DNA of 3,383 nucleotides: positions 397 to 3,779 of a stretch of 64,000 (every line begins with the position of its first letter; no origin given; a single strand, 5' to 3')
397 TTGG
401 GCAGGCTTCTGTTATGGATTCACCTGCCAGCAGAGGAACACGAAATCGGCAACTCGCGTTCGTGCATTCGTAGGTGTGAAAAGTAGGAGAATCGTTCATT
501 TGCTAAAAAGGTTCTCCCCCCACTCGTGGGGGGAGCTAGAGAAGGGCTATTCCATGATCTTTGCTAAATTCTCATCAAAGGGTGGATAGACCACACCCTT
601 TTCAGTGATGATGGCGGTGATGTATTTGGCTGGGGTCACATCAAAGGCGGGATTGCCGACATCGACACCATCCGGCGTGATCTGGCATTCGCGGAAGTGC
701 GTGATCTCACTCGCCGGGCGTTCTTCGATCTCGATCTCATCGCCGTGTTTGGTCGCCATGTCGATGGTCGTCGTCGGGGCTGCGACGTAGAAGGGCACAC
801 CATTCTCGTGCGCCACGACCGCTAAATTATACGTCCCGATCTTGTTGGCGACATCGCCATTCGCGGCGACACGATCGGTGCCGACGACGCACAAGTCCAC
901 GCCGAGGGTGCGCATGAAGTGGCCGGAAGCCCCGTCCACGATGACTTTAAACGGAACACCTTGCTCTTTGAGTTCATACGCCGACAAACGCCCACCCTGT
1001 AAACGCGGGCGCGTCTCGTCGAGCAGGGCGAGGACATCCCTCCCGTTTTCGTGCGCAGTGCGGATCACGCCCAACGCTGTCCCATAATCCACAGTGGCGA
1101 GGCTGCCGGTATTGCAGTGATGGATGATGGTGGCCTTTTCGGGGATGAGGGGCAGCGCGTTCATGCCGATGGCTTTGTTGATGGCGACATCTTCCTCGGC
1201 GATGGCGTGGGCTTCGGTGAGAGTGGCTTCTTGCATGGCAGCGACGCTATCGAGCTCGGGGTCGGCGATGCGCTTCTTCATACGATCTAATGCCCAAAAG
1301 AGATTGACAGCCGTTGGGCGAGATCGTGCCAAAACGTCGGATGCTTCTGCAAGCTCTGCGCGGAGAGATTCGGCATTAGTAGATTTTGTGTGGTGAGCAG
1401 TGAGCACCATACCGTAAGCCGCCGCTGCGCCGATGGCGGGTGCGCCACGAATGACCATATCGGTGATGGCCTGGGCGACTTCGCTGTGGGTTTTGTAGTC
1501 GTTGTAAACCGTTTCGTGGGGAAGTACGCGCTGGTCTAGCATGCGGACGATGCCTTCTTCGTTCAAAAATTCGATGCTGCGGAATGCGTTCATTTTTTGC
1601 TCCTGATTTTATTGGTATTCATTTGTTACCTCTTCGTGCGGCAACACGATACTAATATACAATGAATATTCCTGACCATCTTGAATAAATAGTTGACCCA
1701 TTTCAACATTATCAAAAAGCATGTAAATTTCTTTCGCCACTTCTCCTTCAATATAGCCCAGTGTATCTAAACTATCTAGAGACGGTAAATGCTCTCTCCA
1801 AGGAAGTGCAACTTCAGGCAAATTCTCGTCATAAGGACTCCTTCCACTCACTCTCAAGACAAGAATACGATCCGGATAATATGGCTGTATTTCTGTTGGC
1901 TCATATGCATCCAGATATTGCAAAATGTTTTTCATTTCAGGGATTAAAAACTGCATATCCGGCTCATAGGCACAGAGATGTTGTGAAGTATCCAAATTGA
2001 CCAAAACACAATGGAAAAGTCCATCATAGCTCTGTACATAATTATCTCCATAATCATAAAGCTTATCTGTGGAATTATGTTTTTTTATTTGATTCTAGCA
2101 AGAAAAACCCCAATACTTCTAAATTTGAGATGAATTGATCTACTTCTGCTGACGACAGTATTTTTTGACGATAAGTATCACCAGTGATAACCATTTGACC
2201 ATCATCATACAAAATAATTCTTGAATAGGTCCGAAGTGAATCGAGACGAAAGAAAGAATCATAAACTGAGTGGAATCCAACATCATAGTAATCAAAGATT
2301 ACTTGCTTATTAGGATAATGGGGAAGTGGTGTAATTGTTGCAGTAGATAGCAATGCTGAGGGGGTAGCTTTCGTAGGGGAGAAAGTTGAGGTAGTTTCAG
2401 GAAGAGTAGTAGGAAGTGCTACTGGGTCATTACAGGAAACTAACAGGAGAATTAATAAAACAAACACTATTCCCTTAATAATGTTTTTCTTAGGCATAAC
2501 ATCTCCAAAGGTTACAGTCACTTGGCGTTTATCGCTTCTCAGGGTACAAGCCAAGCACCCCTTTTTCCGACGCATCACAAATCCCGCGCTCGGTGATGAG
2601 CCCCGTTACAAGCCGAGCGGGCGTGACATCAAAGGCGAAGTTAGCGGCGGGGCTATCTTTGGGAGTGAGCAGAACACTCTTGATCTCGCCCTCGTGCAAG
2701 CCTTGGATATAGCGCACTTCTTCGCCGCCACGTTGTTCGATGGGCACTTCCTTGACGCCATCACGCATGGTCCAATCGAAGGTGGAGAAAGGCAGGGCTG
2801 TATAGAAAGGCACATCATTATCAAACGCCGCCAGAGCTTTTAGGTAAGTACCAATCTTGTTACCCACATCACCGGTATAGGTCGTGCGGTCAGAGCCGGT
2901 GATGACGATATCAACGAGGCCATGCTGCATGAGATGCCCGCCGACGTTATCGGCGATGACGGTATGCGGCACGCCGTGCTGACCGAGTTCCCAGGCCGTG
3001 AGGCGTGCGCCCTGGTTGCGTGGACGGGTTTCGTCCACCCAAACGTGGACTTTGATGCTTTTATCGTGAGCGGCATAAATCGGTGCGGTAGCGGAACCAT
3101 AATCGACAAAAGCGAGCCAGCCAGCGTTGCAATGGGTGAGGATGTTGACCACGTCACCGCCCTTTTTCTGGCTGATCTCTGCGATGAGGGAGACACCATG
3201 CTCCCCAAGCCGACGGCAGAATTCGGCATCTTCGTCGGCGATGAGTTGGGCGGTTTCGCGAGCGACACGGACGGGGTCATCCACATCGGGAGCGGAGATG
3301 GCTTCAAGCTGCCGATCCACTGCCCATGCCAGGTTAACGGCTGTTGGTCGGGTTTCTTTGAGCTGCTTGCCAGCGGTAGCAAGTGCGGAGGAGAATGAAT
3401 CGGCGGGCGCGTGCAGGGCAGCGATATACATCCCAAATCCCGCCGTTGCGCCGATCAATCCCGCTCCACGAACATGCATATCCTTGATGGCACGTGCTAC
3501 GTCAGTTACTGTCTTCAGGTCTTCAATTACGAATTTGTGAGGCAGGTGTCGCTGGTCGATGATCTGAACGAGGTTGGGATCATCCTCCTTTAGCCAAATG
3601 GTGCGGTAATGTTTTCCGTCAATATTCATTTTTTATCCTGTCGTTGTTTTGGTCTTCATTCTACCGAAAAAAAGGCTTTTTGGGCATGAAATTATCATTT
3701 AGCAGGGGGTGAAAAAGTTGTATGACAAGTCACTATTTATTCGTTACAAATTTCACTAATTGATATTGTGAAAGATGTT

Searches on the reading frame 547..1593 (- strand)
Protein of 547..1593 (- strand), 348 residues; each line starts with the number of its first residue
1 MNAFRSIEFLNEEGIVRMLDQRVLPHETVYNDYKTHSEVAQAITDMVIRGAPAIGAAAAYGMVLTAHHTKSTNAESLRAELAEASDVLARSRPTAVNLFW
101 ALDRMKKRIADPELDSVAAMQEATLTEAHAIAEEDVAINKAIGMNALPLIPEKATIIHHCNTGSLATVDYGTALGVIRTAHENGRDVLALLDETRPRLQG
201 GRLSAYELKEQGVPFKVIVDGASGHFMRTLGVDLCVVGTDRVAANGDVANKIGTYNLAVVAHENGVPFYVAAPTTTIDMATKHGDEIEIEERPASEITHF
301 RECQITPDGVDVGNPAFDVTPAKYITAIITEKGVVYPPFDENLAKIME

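Call 32: search_protein_families(library=pfam, proteins=[window:547-1593:-], max_evalue=0.00001)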
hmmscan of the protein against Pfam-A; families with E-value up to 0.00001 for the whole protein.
window:547-1593:- (348 aa): 1 family
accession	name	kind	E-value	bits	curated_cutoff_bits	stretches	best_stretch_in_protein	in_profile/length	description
PF01008.23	IF-2B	-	3.6e-85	286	22.4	1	48-337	2-280/280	Initiation factor 2 subunit family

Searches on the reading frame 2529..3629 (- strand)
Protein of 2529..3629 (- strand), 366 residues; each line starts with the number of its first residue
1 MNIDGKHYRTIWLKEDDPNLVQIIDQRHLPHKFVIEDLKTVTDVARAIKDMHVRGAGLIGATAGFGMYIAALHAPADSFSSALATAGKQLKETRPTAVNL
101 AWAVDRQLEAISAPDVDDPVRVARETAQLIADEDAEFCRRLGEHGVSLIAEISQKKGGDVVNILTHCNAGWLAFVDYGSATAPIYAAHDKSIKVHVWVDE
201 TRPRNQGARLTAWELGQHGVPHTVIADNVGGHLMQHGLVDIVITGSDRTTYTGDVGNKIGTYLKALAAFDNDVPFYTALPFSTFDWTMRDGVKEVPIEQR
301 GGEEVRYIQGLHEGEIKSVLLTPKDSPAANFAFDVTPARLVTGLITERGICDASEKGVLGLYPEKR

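Call 32: search_protein_families(library=pfam, proteins=[window:2529-3629:-], max_evalue=0.00001)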
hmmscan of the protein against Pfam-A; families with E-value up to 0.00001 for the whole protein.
window:2529-3629:- (366 aa): 1 family
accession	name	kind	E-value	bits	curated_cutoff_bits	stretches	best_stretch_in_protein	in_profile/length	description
PF01008.23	IF-2B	-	8.9e-61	206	22.4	1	53-351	2-278/280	Initiation factor 2 subunit family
